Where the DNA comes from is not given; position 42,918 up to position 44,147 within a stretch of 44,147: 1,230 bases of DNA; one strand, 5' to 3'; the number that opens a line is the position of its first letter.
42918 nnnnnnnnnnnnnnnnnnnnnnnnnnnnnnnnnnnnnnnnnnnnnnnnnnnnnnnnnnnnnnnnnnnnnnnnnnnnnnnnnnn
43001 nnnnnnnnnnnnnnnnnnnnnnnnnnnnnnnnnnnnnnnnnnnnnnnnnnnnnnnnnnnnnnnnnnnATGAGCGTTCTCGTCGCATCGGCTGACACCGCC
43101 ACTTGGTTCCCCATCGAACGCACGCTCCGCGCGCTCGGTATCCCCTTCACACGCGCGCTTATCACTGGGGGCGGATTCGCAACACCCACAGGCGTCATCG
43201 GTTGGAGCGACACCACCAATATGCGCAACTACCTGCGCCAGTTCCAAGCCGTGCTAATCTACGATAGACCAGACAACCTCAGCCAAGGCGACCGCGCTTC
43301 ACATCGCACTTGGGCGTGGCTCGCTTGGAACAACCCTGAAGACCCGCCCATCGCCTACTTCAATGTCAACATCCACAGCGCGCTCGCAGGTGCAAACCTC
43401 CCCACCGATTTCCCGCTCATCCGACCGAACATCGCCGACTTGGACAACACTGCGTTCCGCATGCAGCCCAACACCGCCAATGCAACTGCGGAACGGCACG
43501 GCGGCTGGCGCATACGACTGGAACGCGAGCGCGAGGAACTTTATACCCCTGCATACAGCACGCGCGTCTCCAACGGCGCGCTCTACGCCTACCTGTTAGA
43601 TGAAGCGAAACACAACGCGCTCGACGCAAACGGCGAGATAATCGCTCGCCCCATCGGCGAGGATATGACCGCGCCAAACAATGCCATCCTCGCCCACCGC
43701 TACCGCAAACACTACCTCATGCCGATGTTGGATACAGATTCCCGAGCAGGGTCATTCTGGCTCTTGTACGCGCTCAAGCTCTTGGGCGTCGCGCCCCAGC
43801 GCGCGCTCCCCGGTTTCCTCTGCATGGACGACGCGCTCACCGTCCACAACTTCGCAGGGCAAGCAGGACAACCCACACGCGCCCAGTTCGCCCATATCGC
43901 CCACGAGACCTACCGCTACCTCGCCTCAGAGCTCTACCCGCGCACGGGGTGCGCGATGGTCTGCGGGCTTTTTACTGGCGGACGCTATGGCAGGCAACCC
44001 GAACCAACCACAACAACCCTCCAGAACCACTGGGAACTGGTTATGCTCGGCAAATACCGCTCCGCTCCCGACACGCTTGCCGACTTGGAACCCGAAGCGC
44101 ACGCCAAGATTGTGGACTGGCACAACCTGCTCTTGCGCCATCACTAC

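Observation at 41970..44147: Origin-adjacent operon of three tandem paralogous small proteins of an unrecognised domain, plus a large unknown ORF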

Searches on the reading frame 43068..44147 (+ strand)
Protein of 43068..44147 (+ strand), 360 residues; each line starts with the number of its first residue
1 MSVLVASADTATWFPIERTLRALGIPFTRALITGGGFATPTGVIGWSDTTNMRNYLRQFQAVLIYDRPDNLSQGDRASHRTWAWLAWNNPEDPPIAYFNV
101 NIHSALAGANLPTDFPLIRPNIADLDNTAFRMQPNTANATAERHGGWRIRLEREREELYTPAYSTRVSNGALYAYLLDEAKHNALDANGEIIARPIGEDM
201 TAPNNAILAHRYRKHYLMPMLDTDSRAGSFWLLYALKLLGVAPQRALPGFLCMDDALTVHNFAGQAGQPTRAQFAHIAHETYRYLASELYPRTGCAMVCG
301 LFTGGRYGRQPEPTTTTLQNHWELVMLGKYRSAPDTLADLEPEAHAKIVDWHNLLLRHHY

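Call 6: search_protein_families(library=pfam, proteins=[window:43068-44147:+], max_evalue=1)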
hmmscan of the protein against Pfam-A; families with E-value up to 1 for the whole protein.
seq(360 aa): 1 family
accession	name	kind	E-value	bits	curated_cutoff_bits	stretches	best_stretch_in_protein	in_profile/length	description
PF01125.22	BUD31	-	0.23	11.6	23.8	1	109-182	10-85/146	Pre-mRNA-splicing factor BUD31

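Call 7: search_protein_families(library=phrogs, proteins=[window:43068-44147:+], max_evalue=1)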
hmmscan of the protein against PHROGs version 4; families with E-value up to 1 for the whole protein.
seq(360 aa): 0 families

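Call 8: search_protein_families(library=ncbifam, proteins=[window:43068-44147:+], max_evalue=1)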
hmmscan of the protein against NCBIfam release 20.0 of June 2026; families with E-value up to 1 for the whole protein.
seq(360 aa): 0 families

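Call 10: find_homologous_proteins(query=window:43068-44147:+)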
Query seq(360 aa) (360 aa): 2 proteins with E <= 0.001 among 5417 candidates.
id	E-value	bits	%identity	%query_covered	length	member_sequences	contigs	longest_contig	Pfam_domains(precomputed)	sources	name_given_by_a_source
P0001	1.2e-248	842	100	100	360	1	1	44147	-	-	-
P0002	1.0e-61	227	57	51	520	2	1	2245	-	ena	-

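Call 12: find_encoding_contigs(protein=P0002, flank=10000)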
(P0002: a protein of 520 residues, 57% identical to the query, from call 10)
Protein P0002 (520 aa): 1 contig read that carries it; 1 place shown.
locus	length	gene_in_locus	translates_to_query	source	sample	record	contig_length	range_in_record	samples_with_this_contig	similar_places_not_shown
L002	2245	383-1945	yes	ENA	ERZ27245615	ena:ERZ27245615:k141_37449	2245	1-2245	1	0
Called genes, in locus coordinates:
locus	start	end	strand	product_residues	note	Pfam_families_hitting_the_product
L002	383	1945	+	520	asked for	-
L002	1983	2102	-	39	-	-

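Call 14: search_protein_families(library=pfam, proteins=[P0002], max_evalue=1)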
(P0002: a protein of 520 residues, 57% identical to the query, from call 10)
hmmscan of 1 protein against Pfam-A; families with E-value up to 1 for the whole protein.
P0002 (520 aa): 1 family
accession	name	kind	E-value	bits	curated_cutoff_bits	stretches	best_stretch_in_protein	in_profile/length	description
PF18869.6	HEPN_RnaseLS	-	0.015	16.1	29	1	364-433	34-96/124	RnaseLS-like HEPN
